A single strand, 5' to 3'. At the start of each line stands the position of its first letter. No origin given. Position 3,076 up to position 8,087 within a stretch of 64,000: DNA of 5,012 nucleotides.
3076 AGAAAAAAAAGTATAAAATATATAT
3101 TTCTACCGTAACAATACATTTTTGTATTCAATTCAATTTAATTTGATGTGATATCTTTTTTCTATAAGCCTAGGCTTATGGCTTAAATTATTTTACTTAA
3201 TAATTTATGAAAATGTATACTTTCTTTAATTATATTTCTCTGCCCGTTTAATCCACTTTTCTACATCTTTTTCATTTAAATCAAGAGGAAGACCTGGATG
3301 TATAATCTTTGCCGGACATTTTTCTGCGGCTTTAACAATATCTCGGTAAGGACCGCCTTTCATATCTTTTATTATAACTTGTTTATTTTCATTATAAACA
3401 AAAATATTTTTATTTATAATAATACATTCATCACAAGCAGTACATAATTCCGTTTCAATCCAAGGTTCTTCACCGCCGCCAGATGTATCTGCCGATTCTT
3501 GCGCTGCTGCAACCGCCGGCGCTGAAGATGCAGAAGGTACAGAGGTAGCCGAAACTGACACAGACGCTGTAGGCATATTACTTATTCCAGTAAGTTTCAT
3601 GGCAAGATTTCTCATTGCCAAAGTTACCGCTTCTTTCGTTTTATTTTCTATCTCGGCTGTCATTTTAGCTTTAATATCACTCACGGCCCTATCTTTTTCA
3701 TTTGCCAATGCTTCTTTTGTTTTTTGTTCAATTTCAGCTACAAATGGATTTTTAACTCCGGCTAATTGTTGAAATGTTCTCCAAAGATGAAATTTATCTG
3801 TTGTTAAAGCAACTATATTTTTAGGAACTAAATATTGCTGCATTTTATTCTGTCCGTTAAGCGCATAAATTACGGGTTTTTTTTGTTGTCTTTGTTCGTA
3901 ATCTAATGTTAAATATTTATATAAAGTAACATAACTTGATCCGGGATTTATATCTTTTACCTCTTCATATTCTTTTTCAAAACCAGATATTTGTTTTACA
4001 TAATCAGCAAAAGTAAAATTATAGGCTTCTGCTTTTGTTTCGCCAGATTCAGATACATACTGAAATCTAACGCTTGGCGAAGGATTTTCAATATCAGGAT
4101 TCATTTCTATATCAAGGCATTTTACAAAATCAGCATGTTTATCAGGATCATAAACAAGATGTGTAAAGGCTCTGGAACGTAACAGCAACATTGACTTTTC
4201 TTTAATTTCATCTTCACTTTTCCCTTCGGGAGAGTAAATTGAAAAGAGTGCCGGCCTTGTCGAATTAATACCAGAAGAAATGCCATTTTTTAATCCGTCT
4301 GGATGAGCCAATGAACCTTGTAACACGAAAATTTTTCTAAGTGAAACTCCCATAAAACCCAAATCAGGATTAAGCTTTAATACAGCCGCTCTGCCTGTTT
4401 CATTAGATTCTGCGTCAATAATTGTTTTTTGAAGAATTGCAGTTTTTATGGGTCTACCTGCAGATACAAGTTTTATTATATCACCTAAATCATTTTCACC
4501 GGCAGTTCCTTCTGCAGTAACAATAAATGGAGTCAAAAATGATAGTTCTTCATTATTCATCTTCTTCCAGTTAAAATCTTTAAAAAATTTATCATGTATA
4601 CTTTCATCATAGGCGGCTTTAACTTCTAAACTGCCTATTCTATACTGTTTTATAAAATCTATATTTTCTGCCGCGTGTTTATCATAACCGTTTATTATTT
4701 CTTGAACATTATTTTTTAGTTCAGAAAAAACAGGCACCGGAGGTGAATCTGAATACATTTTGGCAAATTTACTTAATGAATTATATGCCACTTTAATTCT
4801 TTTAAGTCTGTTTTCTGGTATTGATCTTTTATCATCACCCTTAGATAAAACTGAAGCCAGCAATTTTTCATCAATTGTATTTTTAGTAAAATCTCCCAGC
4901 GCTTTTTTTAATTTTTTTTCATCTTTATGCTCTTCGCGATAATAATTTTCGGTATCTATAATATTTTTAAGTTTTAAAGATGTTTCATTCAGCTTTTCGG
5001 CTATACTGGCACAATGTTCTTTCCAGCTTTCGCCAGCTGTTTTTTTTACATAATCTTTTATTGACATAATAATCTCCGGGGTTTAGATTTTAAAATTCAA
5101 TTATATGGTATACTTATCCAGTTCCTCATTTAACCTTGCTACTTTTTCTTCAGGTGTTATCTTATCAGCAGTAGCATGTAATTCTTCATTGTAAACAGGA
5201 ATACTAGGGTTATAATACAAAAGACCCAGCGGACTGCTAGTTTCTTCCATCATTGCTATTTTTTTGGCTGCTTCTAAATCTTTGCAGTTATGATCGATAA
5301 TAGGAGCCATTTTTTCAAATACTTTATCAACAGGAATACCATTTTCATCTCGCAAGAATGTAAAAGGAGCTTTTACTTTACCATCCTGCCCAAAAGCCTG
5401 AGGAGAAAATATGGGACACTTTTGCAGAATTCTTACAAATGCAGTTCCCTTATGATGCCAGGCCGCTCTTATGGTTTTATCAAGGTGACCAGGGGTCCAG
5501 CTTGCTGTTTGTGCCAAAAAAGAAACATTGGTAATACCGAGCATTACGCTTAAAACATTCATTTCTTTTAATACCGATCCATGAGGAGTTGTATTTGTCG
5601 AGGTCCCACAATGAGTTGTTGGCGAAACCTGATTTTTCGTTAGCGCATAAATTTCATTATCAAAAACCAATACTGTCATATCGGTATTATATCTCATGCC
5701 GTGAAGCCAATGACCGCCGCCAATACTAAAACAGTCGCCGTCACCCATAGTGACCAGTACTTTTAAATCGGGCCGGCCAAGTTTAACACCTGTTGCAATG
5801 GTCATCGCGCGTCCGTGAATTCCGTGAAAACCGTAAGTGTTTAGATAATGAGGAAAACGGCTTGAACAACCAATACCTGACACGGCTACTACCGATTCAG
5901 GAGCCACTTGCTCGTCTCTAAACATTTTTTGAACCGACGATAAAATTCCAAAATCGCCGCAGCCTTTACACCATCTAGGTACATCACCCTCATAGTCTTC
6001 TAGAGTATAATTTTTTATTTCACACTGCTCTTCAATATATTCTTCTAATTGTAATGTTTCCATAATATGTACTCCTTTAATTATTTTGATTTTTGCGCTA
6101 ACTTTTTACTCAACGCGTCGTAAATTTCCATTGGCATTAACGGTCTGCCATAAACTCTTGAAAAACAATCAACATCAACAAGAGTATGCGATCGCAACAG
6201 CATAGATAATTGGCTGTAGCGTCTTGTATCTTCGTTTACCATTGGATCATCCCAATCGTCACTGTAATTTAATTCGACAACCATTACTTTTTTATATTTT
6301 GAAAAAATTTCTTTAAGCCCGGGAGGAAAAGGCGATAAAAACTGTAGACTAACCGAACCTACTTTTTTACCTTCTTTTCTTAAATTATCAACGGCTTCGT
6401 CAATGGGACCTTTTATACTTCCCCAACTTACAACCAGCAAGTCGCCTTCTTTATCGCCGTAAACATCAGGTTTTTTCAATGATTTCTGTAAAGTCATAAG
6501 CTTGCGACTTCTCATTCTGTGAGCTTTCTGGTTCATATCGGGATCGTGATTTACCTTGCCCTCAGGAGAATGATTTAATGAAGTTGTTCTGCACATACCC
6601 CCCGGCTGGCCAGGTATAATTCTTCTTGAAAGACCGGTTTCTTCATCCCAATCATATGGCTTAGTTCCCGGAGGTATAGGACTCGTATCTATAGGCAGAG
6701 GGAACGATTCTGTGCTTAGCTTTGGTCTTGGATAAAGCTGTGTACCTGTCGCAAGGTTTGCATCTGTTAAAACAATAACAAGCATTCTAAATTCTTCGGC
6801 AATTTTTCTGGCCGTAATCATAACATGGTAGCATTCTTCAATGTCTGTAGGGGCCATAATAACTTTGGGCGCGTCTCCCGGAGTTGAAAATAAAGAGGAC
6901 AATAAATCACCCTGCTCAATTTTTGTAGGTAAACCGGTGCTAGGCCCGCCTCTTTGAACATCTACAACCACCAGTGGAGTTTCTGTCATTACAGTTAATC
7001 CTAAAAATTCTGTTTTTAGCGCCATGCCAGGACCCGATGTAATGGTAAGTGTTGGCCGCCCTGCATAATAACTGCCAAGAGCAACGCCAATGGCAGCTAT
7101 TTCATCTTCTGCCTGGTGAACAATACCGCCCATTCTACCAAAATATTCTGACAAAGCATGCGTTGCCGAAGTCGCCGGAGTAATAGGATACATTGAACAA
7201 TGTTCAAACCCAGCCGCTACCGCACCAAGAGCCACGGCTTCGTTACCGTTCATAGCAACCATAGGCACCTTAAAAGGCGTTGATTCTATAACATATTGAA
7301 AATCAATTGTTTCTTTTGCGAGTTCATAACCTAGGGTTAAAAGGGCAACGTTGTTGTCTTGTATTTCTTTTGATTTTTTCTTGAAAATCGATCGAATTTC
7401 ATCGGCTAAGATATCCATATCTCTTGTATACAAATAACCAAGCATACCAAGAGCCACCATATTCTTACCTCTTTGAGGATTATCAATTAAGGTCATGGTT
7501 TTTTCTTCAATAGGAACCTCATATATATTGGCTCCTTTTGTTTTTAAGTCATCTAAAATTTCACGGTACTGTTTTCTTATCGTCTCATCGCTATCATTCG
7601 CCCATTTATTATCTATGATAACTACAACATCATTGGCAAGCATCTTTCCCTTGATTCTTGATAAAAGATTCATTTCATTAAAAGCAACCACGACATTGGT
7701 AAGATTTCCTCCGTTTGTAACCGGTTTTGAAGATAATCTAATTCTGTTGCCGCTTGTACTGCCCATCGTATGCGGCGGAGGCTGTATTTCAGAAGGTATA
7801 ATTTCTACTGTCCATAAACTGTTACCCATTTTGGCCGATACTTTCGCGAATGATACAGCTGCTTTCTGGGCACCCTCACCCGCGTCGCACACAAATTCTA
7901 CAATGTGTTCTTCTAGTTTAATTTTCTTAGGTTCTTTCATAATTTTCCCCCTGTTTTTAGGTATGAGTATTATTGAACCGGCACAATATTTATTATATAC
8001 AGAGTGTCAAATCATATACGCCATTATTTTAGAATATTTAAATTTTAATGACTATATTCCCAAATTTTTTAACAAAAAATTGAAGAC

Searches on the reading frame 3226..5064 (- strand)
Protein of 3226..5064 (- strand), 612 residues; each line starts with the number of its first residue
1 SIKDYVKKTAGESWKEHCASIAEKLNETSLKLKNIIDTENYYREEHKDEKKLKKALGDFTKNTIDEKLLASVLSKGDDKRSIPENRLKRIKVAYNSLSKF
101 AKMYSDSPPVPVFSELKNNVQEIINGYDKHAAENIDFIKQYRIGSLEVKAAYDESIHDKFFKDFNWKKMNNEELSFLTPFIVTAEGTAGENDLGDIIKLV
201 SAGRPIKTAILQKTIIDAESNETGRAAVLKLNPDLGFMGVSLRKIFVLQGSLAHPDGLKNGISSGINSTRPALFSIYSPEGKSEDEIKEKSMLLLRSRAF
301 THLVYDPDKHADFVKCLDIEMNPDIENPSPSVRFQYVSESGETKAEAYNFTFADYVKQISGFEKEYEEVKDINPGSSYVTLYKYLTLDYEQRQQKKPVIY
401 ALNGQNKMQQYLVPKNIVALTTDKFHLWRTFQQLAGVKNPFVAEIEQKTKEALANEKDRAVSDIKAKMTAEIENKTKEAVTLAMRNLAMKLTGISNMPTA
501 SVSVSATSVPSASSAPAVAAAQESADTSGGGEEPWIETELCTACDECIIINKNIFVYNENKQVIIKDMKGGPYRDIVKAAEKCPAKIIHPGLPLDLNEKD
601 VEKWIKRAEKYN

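Call 50: search_protein_families(library=pfam, proteins=[window:3226-5064:-], max_evalue=0.00001)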
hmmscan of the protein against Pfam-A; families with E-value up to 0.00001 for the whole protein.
window:3226-5064:- (612 aa): 1 family
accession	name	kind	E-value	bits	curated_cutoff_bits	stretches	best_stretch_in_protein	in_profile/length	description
PF13370.11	Fer4_13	-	5.3e-07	30.7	24.5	1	537-589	2-57/58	4Fe-4S single cluster domain of Ferredoxin I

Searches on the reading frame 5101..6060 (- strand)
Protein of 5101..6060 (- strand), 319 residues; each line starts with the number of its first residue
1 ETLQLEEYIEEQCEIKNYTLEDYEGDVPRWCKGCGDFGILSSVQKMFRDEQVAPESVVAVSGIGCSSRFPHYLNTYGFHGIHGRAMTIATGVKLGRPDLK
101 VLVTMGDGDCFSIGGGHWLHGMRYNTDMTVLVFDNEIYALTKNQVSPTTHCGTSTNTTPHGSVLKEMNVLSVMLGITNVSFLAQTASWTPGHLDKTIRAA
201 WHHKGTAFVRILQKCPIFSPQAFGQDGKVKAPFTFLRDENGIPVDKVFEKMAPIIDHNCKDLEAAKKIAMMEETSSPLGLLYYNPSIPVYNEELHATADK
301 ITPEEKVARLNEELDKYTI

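Call 50: search_protein_families(library=pfam, proteins=[window:5101-6060:-], max_evalue=0.00001)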
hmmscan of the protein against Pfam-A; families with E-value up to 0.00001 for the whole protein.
window:5101-6060:- (319 aa): 1 family
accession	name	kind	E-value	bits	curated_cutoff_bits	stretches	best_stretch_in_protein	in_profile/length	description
PF02775.26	TPP_enzyme_C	-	4.2e-25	88.7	21.9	1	63-210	2-150/151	Thiamine pyrophosphate enzyme, C-terminal TPP binding domain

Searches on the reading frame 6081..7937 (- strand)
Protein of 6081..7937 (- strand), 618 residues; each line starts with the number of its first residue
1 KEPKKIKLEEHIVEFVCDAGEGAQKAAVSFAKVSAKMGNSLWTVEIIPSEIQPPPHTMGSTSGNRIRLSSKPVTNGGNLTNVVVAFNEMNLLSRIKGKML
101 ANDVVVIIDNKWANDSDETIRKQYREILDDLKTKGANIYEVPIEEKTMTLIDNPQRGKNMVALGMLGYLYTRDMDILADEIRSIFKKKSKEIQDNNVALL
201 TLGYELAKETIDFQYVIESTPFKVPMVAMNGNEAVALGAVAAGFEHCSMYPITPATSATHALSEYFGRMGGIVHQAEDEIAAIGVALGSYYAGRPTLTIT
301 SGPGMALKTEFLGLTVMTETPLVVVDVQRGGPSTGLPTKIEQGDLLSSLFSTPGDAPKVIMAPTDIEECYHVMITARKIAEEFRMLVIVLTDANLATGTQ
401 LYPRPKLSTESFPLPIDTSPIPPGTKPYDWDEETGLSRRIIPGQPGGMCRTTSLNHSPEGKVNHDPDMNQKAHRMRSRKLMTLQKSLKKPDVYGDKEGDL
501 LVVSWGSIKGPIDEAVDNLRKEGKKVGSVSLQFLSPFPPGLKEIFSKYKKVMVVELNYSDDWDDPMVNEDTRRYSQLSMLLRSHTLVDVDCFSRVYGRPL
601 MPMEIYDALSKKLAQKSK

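Call 50: search_protein_families(library=pfam, proteins=[window:6081-7937:-], max_evalue=0.00001)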
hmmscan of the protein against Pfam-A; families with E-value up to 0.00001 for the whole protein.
window:6081-7937:- (618 aa): 3 families
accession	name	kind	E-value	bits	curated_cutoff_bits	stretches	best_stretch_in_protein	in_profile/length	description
PF01855.24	POR_N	-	4.4e-42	144.8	27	1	238-397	2-159/231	Pyruvate flavodoxin/ferredoxin oxidoreductase, thiamine diP-bdg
PF01558.24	POR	-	8e-15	55.9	27.4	1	19-205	1-173/173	Pyruvate ferredoxin/flavodoxin oxidoreductase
PF17147.9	PFOR_II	-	1.2e-12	48.5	27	1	499-572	2-76/102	Pyruvate:ferredoxin oxidoreductase core domain II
